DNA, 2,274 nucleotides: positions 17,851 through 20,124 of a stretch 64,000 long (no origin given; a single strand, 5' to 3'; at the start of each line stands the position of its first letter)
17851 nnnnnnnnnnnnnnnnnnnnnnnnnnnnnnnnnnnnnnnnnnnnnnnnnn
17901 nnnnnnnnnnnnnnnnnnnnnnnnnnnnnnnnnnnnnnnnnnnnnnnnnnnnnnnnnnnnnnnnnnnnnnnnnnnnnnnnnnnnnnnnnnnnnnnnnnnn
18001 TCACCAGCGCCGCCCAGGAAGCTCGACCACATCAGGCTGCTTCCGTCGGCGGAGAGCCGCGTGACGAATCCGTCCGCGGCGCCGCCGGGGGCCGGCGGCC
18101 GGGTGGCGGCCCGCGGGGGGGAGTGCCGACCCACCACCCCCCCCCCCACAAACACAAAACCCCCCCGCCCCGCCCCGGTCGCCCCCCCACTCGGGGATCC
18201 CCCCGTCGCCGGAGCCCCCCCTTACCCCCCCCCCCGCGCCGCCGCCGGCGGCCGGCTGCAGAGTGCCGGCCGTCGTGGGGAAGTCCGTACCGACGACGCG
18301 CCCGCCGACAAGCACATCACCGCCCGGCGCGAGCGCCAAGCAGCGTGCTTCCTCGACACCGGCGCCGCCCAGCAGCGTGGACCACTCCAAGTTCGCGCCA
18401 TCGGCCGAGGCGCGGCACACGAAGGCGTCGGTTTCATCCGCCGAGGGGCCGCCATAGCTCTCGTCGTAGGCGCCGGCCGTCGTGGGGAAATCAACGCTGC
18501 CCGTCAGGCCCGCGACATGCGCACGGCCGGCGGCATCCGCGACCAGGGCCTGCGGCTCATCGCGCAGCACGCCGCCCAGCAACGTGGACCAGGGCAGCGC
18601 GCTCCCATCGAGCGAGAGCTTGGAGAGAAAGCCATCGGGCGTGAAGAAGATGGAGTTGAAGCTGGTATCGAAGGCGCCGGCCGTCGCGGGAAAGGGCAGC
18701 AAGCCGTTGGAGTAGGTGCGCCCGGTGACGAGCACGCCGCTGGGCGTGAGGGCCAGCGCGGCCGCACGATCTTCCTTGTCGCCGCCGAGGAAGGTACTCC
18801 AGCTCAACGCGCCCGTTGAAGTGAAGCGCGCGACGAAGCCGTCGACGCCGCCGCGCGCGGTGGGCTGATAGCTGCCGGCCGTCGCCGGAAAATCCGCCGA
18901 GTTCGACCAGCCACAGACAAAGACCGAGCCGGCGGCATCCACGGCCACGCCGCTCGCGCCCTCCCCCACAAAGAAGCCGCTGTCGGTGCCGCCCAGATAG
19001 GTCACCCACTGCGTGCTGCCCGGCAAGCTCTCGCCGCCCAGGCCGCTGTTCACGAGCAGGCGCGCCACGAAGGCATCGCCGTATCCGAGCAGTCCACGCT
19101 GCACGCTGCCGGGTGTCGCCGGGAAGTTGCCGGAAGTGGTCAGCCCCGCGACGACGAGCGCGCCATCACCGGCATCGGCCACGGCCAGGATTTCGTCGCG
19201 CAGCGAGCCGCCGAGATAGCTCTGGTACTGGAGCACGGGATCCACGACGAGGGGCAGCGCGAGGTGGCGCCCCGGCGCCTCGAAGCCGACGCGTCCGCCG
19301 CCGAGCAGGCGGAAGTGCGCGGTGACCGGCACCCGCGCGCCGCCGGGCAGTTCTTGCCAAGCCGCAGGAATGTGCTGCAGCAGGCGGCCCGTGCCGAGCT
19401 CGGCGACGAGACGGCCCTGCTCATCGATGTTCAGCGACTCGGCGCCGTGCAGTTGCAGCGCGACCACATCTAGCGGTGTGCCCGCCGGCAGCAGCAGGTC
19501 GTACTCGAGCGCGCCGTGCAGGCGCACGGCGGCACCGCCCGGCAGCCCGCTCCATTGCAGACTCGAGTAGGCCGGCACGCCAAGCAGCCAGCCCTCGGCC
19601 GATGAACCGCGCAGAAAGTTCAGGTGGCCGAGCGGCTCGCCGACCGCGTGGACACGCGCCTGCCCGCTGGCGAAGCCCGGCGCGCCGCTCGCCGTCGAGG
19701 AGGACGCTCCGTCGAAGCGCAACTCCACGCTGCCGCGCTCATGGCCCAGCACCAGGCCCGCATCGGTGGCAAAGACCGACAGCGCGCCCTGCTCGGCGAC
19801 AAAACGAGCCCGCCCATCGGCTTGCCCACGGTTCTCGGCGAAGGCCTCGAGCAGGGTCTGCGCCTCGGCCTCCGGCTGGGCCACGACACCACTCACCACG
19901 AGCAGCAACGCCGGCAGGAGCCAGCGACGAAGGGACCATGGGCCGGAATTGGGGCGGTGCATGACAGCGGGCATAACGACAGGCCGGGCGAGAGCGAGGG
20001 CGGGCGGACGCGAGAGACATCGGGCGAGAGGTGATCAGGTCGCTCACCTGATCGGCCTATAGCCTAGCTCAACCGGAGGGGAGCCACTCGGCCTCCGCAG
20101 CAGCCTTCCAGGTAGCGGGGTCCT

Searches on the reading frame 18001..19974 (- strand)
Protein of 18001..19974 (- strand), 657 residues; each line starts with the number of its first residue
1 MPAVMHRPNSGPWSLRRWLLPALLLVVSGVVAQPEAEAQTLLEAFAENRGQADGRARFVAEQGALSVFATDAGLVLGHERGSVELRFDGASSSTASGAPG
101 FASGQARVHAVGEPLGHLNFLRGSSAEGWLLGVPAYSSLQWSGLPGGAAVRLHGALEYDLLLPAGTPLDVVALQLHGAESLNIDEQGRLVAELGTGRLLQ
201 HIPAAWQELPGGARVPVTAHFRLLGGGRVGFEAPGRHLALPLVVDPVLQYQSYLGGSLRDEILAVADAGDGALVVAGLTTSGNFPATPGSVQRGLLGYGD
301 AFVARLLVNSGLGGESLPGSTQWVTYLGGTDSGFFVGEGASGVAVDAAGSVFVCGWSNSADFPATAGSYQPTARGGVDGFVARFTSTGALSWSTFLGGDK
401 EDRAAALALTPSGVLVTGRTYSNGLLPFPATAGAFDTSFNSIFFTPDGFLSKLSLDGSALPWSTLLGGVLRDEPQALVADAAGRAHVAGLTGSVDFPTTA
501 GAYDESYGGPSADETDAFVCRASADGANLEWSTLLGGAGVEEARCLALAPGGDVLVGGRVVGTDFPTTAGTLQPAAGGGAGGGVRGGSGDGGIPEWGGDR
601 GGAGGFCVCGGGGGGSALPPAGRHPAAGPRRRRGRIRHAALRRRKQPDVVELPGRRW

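Call 5: search_protein_families(library=pfam, proteins=[window:18001-19974:-], max_evalue=1)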
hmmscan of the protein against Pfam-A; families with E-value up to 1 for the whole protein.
window:18001-19974:- (657 aa): 2 families
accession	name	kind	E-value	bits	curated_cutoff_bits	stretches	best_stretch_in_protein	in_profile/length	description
PF25778.1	DUF7948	-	3.2e-24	86.6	27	1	45-247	1-214/214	Domain of unknown function (DUF7948)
PF06739.17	SBBP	-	4.5e-11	42.9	20.5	2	322-363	1-38/38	Beta-propeller repeat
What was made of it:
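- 17268..19974 (-): Gene A: signal peptide, DUF7948, SBBP beta-propeller repeats and the module. It reads as two overlapping ORFs because of a poly-G/C stretch at 18115-18235. Pfam finds DUF7948 and SBBP (call 5).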

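Call 6: search_protein_families(library=ncbifam, proteins=[window:18001-19974:-], max_evalue=1)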
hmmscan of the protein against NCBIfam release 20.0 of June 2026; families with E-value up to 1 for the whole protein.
window:18001-19974:- (657 aa): 1 family
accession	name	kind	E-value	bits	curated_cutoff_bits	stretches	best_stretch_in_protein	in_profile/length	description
NF047494.1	Lepto_SBBP_lipo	equivalog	2.1e-05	23.4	400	1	340-559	131-324/466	SBBP repeat beta-propeller lipoprotein, LipL53 family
